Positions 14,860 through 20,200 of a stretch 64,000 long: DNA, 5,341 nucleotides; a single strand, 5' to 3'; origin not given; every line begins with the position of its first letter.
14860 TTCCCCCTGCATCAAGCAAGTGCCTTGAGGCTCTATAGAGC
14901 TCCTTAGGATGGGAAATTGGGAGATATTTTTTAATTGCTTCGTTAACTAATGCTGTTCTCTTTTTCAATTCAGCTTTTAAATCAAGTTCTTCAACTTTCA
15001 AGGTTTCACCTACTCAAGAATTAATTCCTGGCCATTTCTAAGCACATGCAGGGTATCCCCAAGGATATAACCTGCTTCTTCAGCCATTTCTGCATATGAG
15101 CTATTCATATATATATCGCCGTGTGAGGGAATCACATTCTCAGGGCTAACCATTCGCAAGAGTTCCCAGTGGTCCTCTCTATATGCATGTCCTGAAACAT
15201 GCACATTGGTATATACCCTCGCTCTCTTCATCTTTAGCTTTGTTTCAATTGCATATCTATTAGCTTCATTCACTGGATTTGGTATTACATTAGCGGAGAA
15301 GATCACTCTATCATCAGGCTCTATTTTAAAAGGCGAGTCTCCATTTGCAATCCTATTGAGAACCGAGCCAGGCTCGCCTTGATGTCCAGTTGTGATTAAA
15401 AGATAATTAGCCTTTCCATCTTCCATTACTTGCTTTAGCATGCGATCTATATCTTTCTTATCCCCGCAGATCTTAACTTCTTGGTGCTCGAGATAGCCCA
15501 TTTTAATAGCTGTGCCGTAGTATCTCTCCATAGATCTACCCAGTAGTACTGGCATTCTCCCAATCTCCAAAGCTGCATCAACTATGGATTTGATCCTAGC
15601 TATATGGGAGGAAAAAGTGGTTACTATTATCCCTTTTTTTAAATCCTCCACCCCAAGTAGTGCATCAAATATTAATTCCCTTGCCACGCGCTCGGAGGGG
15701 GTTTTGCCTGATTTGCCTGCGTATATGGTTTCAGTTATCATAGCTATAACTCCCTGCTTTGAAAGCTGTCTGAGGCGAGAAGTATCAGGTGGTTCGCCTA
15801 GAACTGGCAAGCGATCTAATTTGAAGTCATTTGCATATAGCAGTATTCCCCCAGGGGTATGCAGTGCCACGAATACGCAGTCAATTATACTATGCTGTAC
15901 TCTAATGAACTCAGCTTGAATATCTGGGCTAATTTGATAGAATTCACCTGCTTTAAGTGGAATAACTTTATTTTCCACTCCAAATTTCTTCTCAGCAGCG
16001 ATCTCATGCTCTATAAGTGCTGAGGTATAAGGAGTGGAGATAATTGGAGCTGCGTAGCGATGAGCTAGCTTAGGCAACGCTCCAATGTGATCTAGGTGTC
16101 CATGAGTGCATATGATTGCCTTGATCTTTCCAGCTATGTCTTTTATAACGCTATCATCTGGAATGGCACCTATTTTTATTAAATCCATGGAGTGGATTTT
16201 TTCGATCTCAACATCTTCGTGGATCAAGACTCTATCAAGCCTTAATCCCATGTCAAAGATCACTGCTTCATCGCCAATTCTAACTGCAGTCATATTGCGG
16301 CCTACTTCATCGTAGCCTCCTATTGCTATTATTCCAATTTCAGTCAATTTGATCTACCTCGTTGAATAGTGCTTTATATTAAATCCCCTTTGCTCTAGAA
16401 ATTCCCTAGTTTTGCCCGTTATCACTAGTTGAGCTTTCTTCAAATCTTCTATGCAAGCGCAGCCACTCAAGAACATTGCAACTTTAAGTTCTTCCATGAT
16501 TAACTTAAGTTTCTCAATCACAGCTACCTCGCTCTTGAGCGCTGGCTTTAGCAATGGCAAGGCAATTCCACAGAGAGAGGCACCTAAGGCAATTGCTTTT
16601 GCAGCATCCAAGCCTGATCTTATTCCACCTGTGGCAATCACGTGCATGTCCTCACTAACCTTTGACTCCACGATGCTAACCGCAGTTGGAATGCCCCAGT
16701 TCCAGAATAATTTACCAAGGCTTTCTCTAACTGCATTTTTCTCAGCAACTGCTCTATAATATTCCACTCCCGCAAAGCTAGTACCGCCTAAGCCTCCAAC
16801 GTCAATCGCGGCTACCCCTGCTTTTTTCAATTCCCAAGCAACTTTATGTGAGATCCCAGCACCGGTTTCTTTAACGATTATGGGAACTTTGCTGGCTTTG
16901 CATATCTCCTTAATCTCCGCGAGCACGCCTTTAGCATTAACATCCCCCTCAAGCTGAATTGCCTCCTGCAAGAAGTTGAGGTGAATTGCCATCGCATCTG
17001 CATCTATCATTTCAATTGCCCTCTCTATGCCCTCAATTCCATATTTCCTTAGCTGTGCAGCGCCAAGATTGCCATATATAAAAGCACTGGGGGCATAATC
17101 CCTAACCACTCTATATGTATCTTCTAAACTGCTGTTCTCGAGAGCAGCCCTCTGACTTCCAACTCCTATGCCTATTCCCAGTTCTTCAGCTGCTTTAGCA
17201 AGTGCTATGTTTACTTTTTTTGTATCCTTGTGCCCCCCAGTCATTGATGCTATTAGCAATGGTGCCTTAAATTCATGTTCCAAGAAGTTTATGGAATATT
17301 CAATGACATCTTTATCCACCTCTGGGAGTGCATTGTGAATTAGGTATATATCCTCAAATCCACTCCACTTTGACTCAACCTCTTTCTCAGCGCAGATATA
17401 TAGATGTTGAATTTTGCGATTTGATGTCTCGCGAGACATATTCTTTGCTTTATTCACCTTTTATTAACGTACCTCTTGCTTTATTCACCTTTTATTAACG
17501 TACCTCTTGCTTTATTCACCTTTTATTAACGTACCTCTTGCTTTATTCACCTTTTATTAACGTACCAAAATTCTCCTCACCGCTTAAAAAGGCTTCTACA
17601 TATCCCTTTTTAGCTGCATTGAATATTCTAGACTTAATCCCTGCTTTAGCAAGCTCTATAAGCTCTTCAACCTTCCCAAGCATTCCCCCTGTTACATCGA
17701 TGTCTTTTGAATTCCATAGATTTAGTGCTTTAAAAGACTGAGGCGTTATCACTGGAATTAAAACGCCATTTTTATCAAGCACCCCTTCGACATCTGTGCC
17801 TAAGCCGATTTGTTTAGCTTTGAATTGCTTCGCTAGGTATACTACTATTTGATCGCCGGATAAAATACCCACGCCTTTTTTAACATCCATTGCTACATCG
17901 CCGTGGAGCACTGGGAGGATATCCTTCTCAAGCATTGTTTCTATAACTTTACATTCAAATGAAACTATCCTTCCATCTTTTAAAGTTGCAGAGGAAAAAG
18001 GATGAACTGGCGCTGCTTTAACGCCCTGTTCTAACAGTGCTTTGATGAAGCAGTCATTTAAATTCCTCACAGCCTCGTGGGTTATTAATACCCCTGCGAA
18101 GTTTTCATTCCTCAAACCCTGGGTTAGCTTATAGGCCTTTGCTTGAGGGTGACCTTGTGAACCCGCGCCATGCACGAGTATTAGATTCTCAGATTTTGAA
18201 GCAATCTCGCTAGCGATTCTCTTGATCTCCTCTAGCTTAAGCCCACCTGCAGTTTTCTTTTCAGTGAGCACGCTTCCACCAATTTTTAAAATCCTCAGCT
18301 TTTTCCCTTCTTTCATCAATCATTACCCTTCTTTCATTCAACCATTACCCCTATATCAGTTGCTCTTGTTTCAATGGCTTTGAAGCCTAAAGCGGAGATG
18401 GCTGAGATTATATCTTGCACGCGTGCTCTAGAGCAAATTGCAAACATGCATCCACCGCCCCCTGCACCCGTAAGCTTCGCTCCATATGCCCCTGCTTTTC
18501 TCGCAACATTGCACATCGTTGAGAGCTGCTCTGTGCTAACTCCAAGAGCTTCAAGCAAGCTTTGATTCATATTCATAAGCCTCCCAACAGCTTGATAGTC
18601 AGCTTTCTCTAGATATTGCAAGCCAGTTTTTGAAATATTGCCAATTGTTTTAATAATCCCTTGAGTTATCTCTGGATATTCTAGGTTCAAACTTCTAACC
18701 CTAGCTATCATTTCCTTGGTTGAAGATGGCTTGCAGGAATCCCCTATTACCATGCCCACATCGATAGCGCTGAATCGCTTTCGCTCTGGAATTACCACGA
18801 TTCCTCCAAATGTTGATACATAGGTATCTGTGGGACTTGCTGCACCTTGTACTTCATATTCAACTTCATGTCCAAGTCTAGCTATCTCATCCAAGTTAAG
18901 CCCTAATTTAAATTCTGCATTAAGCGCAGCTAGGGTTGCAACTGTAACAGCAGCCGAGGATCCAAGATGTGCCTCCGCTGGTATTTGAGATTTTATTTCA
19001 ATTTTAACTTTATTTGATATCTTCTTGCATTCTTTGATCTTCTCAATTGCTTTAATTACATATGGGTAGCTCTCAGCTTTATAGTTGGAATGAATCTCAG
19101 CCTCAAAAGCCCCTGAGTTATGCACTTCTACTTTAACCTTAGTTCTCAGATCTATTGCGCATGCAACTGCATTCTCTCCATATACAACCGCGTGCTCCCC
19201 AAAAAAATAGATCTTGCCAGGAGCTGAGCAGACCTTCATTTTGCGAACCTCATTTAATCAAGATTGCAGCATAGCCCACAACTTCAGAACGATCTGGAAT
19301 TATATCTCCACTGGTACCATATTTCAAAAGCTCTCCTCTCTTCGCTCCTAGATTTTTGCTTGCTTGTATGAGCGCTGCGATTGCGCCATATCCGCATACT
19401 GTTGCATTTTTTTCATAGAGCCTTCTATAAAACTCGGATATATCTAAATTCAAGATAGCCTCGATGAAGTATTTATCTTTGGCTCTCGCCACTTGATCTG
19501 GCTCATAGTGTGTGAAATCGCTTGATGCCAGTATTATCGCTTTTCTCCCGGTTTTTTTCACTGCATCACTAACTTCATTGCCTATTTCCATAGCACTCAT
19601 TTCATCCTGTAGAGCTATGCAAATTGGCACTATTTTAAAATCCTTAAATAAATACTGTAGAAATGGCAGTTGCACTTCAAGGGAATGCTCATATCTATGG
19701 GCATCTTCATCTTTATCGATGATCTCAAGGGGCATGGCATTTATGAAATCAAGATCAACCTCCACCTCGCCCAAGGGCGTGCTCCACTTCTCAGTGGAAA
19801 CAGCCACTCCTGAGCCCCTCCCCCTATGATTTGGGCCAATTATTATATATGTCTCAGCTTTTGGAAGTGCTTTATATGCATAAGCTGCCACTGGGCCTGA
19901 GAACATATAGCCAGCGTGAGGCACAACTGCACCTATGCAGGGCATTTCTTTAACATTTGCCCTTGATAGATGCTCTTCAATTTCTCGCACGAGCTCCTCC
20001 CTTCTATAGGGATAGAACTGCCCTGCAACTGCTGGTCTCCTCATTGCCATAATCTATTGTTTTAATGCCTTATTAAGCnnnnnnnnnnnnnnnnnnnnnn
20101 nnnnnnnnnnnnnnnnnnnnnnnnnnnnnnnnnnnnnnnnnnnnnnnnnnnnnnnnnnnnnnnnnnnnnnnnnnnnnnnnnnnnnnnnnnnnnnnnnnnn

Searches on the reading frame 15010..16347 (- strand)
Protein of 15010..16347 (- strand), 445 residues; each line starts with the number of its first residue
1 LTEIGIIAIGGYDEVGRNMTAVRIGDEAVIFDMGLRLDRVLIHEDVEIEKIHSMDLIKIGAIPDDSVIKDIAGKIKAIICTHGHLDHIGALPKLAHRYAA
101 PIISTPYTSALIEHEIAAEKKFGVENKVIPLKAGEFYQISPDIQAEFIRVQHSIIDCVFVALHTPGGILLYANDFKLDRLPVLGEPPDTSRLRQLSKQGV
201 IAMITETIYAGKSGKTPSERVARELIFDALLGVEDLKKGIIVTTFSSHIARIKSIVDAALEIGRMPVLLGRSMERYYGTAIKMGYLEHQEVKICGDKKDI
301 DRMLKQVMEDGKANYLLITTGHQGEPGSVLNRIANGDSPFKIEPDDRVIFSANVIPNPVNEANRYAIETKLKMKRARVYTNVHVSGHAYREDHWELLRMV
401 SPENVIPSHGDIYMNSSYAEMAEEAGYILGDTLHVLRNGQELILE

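Call 7: search_protein_families(library=pfam, proteins=[window:15010-16347:-], max_evalue=0.001)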
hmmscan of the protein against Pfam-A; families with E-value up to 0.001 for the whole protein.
window:15010-16347:- (445 aa): 4 families
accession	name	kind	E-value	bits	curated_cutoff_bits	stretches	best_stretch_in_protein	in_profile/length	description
PF22505.1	RNase_J_b_CASP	-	1.9e-26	92.7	27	1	238-361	2-118/126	Ribonuclease J, beta-CASP domain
PF07521.17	RMMBL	-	5.6e-12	45.9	21.6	1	375-426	5-57/63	Zn-dependent metallo-hydrolase RNA specificity domain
PF00753.33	Lactamase_B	-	2.9e-10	40.9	22.7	1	14-117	3-86/196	Metallo-beta-lactamase superfamily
PF12706.13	Lactamase_B_2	-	1.7e-07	31.5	27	1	73-174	29-142/200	Beta-lactamase superfamily domain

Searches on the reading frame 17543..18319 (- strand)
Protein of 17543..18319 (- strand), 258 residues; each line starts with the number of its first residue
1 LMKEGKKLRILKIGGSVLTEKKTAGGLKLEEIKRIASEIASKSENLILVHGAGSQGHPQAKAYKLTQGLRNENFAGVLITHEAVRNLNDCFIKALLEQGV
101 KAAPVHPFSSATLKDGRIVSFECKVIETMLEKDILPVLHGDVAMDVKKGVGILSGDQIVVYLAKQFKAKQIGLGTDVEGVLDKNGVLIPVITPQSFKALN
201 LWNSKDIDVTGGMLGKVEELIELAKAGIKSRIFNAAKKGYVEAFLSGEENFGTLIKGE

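Call 22: search_protein_families(library=pfam, proteins=[window:17543-18319:-], max_evalue=0.0001)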
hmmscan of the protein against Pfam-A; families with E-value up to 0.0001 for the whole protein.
window:17543-18319:- (258 aa): 1 family
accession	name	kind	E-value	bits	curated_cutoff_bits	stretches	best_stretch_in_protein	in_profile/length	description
PF00696.33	AA_kinase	-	2e-42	145.9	24.9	1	7-234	1-234/234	Amino acid kinase family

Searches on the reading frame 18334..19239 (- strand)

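Call 22: search_protein_families(library=pfam, proteins=[window:18334-19239:-], max_evalue=0.0001)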
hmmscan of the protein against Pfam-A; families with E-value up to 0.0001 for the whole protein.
window:18334-19239:- (301 aa): 3 families
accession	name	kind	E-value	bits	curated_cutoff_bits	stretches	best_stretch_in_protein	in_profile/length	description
PF00288.32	GHMP_kinases_N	-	1.3e-19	70.6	22.3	1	60-146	2-87/87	GHMP kinases N terminal domain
PF08544.19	GHMP_kinases_C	-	1.8e-17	64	21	1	208-283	3-81/85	GHMP kinases C terminal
PF22700.2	MVD-like_N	-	3.1e-06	27.4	27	1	30-123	32-131/157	Diphosphomevalonate decarboxylase-like N-terminal domain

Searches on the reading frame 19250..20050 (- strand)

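Call 22: search_protein_families(library=pfam, proteins=[window:19250-20050:-], max_evalue=0.0001)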
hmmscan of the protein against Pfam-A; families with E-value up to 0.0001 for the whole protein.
window:19250-20050:- (266 aa): 1 family
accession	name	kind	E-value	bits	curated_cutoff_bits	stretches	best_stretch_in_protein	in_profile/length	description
PF01875.22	Memo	-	1.4e-82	277.4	27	1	6-263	2-268/269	Memo-like protein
